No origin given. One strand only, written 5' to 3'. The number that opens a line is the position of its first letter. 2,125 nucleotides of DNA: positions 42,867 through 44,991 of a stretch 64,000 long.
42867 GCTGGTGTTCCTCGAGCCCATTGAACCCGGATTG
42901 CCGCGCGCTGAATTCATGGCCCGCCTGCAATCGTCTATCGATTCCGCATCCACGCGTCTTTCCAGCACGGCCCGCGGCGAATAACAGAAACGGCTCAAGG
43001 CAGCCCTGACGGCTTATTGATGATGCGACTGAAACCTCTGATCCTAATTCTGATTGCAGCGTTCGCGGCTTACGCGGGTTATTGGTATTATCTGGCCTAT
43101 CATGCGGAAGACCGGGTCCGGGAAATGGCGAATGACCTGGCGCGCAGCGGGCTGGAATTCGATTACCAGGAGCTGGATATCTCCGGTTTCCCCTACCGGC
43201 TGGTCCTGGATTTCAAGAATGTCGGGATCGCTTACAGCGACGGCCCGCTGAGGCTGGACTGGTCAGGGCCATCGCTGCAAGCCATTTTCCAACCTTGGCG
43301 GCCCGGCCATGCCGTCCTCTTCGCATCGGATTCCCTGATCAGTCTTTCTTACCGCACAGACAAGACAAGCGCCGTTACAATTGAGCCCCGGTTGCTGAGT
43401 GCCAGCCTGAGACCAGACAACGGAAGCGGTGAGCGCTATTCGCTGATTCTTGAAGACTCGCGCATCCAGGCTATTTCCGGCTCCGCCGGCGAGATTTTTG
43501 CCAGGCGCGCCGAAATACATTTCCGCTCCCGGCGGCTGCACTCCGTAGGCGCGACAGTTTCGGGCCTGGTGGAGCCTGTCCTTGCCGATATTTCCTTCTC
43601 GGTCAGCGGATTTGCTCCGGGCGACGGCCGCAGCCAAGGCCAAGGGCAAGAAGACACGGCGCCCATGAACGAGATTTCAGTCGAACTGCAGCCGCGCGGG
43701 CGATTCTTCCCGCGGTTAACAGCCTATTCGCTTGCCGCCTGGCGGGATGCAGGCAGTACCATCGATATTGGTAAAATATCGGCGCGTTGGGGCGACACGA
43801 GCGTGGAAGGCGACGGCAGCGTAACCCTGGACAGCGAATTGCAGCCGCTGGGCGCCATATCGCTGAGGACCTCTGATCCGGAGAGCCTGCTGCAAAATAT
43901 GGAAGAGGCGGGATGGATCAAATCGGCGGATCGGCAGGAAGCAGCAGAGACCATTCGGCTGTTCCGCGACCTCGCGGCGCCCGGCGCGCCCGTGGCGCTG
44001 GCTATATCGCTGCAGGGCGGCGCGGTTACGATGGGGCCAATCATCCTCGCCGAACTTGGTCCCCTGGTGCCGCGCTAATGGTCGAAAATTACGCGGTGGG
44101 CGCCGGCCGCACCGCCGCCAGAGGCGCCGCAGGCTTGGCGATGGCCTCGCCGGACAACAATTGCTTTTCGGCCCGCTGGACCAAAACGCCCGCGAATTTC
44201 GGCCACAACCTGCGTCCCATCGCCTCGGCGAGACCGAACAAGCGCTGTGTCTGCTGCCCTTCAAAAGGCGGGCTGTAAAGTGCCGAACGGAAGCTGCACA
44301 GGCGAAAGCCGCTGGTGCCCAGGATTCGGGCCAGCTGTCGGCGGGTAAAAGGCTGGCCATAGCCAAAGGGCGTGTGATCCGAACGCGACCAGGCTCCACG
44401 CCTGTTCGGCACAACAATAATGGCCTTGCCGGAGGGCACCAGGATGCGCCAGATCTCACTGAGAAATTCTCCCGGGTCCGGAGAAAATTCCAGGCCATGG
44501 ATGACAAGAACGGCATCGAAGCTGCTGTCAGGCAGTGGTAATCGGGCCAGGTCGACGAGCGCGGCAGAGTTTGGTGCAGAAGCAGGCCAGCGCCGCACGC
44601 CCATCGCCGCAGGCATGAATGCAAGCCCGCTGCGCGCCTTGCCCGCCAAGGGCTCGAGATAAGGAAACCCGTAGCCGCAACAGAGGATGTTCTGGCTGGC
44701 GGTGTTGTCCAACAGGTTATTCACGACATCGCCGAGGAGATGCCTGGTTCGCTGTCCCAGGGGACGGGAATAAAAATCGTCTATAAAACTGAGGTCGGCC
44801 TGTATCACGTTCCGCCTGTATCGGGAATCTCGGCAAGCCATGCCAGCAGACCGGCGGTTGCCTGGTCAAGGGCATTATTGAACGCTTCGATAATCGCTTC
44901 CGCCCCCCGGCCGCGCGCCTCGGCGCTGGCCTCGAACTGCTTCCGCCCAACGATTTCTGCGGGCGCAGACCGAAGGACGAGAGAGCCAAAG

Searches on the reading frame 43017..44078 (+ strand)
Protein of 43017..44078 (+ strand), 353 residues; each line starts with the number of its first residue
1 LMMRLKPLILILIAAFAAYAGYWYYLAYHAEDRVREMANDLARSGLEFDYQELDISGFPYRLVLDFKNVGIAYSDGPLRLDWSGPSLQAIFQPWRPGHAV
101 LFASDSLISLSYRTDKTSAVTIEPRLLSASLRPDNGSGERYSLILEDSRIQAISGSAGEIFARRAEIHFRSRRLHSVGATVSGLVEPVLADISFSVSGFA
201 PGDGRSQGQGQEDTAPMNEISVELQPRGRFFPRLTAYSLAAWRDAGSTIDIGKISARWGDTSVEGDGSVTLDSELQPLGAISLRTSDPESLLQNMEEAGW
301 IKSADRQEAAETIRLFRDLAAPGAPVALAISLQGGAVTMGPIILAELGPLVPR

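Call 90: search_protein_families(library=pfam, proteins=[window:43017-44078:+], max_evalue=0.001)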
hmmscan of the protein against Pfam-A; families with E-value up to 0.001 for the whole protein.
window:43017-44078:+ (353 aa): 1 family
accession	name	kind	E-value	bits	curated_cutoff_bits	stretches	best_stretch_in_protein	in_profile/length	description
PF09898.14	DUF2125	-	7.1e-43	147.8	24.2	1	23-346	1-317/319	Uncharacterized protein conserved in bacteria (DUF2125)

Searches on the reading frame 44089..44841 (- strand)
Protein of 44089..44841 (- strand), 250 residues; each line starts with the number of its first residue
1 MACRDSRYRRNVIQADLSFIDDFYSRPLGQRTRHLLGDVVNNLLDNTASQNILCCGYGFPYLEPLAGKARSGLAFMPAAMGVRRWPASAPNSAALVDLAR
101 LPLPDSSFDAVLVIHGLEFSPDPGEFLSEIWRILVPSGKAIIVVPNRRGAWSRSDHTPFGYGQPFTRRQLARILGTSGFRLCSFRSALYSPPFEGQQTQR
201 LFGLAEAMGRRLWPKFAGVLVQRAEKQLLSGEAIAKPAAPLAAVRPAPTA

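Call 90: search_protein_families(library=pfam, proteins=[window:44089-44841:-], max_evalue=0.001)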
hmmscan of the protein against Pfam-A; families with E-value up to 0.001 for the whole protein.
window:44089-44841:- (250 aa): 3 families
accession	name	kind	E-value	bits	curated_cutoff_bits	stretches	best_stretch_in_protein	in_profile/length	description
PF08241.18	Methyltransf_11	-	1.7e-10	41.9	21.2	1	94-142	47-95/95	Methyltransferase domain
PF13489.12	Methyltransf_23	-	4.9e-07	30.1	27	1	53-181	27-161/164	Methyltransferase domain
PF13649.12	Methyltransf_25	-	9.2e-05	23.5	27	1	95-138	52-97/97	Methyltransferase domain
